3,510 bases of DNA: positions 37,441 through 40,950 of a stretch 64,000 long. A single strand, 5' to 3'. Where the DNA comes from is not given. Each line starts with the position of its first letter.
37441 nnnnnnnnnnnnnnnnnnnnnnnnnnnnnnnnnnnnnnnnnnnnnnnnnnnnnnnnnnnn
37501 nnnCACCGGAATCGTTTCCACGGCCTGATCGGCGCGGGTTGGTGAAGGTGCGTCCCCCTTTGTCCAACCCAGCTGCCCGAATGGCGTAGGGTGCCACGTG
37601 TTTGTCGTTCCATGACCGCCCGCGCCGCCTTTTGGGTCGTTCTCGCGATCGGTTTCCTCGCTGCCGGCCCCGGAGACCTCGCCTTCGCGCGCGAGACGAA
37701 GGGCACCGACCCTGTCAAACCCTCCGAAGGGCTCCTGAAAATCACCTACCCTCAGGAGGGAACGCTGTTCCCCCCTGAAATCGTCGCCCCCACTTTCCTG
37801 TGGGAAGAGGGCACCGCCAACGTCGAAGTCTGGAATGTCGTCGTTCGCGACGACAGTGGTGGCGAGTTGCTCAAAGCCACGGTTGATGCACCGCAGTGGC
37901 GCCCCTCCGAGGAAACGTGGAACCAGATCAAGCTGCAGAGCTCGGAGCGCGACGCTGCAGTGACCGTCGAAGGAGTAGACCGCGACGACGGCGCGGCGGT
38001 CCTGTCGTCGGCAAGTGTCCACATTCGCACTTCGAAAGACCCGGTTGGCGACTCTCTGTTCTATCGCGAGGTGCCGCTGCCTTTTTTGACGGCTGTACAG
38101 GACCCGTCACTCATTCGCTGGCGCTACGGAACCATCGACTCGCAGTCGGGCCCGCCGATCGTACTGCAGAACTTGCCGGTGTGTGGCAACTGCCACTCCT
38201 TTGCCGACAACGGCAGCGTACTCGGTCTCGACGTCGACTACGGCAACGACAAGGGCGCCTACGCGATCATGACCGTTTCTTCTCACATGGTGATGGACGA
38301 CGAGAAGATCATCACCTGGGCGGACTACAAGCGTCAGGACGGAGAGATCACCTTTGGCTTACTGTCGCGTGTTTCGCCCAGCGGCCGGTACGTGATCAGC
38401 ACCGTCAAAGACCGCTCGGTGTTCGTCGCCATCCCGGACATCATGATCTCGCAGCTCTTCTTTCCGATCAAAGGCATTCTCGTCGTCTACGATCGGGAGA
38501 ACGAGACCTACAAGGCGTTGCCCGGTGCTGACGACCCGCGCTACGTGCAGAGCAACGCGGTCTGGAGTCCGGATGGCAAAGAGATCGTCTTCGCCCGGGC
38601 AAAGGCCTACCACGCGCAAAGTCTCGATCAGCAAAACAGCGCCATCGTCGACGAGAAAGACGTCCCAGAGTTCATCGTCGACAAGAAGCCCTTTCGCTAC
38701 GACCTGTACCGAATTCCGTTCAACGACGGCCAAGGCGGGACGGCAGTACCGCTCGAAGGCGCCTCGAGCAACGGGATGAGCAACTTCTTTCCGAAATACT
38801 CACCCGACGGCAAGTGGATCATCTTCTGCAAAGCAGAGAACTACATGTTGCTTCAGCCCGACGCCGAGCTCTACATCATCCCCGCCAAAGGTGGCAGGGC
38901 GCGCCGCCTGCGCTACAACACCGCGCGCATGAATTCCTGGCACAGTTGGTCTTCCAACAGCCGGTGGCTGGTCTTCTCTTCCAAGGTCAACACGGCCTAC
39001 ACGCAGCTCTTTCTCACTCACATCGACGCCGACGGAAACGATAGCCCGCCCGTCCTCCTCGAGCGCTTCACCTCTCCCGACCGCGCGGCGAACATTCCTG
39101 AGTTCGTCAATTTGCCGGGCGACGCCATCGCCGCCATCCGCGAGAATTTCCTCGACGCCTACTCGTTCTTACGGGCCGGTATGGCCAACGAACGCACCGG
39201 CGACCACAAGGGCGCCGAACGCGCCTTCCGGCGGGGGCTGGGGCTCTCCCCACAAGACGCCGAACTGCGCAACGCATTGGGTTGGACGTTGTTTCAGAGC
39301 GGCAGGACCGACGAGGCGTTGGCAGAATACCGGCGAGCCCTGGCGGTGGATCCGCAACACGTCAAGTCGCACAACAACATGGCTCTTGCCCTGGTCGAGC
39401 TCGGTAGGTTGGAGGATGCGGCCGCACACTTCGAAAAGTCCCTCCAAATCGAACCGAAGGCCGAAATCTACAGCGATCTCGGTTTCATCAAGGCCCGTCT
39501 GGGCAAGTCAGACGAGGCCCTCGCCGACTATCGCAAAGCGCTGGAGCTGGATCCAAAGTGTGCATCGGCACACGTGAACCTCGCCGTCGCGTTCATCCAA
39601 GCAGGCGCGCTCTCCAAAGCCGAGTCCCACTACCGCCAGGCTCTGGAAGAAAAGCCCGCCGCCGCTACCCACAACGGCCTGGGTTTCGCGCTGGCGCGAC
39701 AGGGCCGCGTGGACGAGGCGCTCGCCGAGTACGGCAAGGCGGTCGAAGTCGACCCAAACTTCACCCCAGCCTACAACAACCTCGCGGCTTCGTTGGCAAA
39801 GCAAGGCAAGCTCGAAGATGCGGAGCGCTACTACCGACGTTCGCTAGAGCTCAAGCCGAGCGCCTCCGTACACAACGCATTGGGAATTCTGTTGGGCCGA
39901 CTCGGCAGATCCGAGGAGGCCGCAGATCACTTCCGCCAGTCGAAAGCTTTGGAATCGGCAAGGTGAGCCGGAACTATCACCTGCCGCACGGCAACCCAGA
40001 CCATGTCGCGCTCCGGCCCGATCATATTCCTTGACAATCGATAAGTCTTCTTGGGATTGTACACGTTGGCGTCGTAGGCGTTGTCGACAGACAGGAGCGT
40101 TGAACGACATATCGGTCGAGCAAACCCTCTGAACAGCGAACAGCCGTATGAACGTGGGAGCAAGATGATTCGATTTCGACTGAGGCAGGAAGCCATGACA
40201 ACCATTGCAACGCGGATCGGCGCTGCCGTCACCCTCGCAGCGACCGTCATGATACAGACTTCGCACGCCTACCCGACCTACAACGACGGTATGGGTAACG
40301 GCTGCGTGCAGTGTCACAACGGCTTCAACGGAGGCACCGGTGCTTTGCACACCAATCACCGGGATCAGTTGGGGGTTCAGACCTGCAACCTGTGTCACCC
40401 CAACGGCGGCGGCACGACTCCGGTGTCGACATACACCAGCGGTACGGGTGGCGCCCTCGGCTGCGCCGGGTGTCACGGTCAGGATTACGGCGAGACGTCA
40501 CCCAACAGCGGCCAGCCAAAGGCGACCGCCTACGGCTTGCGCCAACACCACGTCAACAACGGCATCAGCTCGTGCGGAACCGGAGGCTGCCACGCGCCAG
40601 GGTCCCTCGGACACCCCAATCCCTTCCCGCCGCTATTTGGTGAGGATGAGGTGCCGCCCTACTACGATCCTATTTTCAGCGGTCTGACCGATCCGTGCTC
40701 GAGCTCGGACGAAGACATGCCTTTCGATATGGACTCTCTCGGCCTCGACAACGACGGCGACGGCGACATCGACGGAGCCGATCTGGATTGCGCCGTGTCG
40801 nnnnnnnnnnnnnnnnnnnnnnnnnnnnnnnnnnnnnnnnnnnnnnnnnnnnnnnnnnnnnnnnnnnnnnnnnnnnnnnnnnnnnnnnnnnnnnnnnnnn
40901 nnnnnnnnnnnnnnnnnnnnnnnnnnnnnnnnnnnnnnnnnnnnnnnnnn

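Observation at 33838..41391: Secreted protein cluster: CocE/NonD hydrolase, beta-helix protein, haem-motif PD40/TPR protein and c3-like multihaem cytochrome with dockerin-like acidic segment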

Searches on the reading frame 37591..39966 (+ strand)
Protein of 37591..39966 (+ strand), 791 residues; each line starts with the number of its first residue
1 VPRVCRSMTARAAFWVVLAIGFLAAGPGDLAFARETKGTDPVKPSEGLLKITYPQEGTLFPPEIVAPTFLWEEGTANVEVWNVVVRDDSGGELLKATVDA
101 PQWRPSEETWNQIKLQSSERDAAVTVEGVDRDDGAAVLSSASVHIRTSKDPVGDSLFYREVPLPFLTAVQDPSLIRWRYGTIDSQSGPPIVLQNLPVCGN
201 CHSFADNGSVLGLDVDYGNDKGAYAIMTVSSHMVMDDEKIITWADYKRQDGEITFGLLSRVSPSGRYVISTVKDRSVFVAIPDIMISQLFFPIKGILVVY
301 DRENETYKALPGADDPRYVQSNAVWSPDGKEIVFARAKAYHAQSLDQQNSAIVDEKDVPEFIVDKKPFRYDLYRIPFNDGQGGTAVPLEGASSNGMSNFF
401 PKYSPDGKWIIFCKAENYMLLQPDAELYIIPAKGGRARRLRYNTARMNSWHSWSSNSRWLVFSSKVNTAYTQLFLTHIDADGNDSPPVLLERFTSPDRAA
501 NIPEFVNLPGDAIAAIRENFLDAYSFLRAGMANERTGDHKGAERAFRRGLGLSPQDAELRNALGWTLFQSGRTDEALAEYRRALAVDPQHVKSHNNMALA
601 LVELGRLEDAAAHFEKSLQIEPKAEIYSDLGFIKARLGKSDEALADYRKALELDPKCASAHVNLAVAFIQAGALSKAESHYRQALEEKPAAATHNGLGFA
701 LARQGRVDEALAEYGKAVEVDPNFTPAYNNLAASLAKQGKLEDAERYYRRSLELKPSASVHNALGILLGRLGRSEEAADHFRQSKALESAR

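Call 3: search_protein_families(library=pfam, proteins=[window:37591-39966:+], max_evalue=0.01)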
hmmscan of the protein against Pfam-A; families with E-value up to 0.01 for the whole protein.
window:37591-39966:+ (791 aa): 28 families (the best 25 are shown)
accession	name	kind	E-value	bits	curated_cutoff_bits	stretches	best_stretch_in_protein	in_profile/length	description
PF00515.34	TPR_1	-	4.6e-53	175.4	27.8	6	727-757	3-33/34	Tetratricopeptide repeat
PF07719.23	TPR_2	-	7.9e-50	163.3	27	6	624-656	1-33/34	Tetratricopeptide repeat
PF13181.12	TPR_8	-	1.1e-39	131.6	25.7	4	624-657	1-34/34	Tetratricopeptide repeat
PF13414.12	TPR_11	-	7.3e-38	128.4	26.8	4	567-605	4-42/42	TPR repeat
PF13424.12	TPR_12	-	1.7e-32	111.8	30.1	5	727-784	5-71/77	Tetratricopeptide repeat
PF13432.12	TPR_16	-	6.9e-32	109.9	32.7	5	562-623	2-63/65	Tetratricopeptide repeat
PF13431.12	TPR_17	-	1.2e-28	97.3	24.4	2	714-745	2-33/34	Tetratricopeptide repeat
PF14559.12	TPR_19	-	2.2e-27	95.6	25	4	567-626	1-61/68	Tetratricopeptide repeat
PF13428.12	TPR_14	-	4.7e-25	86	23.5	4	558-592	2-36/44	Tetratricopeptide repeat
PF13374.12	TPR_10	-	6.7e-21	74.1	27.5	1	727-754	4-31/42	Tetratricopeptide repeat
PF13176.12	TPR_7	-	8e-15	54.1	27.9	0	727-756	1-30/36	Tetratricopeptide repeat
PF07721.20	TPR_4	-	1.1e-14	53.9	27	0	759-783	2-26/26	Tetratricopeptide repeat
PF24575.1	TPR_Slam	-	1.4e-14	54.9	35.2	0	681-746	38-102/104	Surface lipoprotein assembly modifier, N-terminal TPR repeats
PF13429.12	TPR_15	-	2.5e-13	50.5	26.2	1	522-621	145-244/280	Tetratricopeptide repeat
PF13174.12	TPR_6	-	1.2e-11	44.9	26.3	0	563-589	6-32/33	Tetratricopeptide repeat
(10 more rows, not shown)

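Call 4: search_protein_families(library=ncbifam, proteins=[window:37591-39966:+], max_evalue=0.01)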
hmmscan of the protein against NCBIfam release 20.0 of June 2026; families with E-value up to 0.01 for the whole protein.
window:37591-39966:+ (791 aa): 38 families (the best 25 are shown)
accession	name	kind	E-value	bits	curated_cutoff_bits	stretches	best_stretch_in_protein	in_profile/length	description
NF033762.1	social_mot_Tgl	equivalog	1.7e-35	122.6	225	5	555-651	29-127/252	social motility TPR repeat lipoprotein Tgl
TIGR02521.1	type_IV_pilW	equivalog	2.6e-35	122.1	154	3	530-623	72-167/234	type IV pilus biogenesis/stability protein PilW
NF040959.1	MamA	equivalog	1.4e-31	109.6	200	2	625-755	72-203/204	magnetosome protein MamA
TIGR02917.1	PEP_TPR_lipo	equivalog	8.9e-31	106.6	312.2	1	514-782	286-557/899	XrtA/PEP-CTERM system TPR-repeat protein PrsT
NF033758.1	gliding_GltE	equivalog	3.8e-21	75.5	225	1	533-751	130-351/411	adventurous gliding motility TPR repeat lipoprotein GltE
NF033920.0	C39_PA2778_fam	equivalog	1.9e-20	73.4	150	2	521-622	154-255/255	PA2778 family cysteine peptidase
TIGR00990.1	3a0801s09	subfamily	9.3e-19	67.5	757.25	2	544-733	315-509/615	mitochondrial import receptor subunit TOM70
NF002725.1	PRK02603.1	equivalog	2.5e-18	66.7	143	2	609-683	53-131/173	photosystem I assembly protein Ycf3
NF008391.2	PRK11189.1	equivalog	1.2e-15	57.8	250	3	530-621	72-163/297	lipoprotein NlpI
TIGR02552.1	LcrH_SycD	equivalog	2.1e-13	50.2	104.8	2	530-630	25-125/136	SycD/LcrH family type III secretion system chaperone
NF052415.1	T3SS_chap_SctY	equivalog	3.7e-13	49.9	70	2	552-651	1-104/106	type III secretion apparatus assembly chaperone SctY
NF008520.0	PRK11447.1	equivalog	4.1e-13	48.1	858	2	528-593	274-339/1157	cellulose synthase complex outer membrane protein BcsC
NF047507.1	TPR_BatC_Lepto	exception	2.7e-12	46.6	175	1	603-664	70-136/214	TPR repeat-containing protein BatC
NF053607.1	CHU_0125_OmpA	equivalog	2.9e-12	45.9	620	1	638-723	33-119/639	CHU_0125 family OmpA-like outer membrane integrity protein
NF047558.1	TPR_END_plus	domain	3.2e-09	36.6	32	0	633-657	8-32/56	TPR end-of-group domain-containing protein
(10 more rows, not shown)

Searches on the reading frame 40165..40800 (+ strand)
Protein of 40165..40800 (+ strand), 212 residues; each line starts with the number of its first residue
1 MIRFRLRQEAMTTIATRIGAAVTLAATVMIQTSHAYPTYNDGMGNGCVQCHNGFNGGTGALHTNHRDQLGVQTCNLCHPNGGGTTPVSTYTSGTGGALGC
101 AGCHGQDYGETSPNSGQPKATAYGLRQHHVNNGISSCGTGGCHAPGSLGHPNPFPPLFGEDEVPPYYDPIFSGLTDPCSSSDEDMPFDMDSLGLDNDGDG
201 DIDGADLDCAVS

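Call 18: search_protein_families(library=pfam, proteins=[window:40165-40800:+], max_evalue=10)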
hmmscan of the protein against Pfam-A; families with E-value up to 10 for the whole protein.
window:40165-40800:+ (212 aa): 6 families
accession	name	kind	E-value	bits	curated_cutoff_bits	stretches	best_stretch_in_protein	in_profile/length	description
PF14522.11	Cytochrome_C7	-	0.0055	16.9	24.8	2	43-104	12-66/67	Cytochrome c7 and related cytochrome c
PF22113.1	Mtrc-MtrF_II-IV_dom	-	0.079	12.9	30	2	46-81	8-38/176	Outer membrane cytochrome MtrC/MtrF-like, domains II/IV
PF02085.21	Cytochrom_CIII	-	0.38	11.6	22.9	1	47-104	33-101/101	Class III cytochrome C family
PF13442.11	Cytochrome_CBB3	-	0.47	11.2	27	1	100-134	14-45/68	Cytochrome C oxidase, cbb3-type, subunit III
PF09699.15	Paired_CXXCH_1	-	3.2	8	20.6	1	72-106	7-38/41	Doubled CXXCH motif (Paired_CXXCH_1)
PF09698.15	GSu_C4xC__C2xCH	-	7.2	7.9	21.7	1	73-104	1-36/36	Geobacter CxxxxCH...CXXCH motif (GSu_C4xC__C2xCH)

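Call 53: search_protein_families(library=ncbifam, proteins=[window:40165-40800:+], max_evalue=10)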
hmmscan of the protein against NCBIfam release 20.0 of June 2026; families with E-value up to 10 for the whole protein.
window:40165-40800:+ (212 aa): 9 families
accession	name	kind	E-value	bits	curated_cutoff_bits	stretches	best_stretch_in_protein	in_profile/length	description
NF033662.1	acid_disulf_rpt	repeat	0.0017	18.1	41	1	193-210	10-27/32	acidic double-disulfide repeat-containing protein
NF008659.0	PRK11659.1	equivalog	0.36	10.5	184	0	43-147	45-121/188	cytochrome c nitrite reductase pentaheme subunit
TIGR03507.1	decahem_SO1788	subfamily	1.2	7.5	209.3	1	46-107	245-305/672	OmcA/MtrC family decaheme c-type cytochrome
TIGR03153.1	cytochr_NrfH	equivalog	1.7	8.7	134.2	1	23-78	9-59/138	cytochrome c nitrite reductase small subunit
NF045722.1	c3_cytochr_TmcA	equivalog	2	8.3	114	0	62-113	48-96/125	acidic tetraheme cytochrome c3 TmcA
NF033646.1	toxin_EAST1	exception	2.5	8.3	80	1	86-106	10-30/38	heat-stable enterotoxin EAST1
NF052246.1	SorB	equivalog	2.5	8.2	93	1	100-115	28-43/80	SorB family sulfite dehydrogenase c-type cytochrome subunit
NF041762.1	diheme_GEGP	equivalog_domain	2.7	7.1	300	1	32-83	14-60/359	GEGP motif-containing diheme protein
TIGR01904.2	GSu_C4xC__C2xCH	domain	3.3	7.6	27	2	73-117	23-69/73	CxxxxCH/CxxCH domain c-type cytochrome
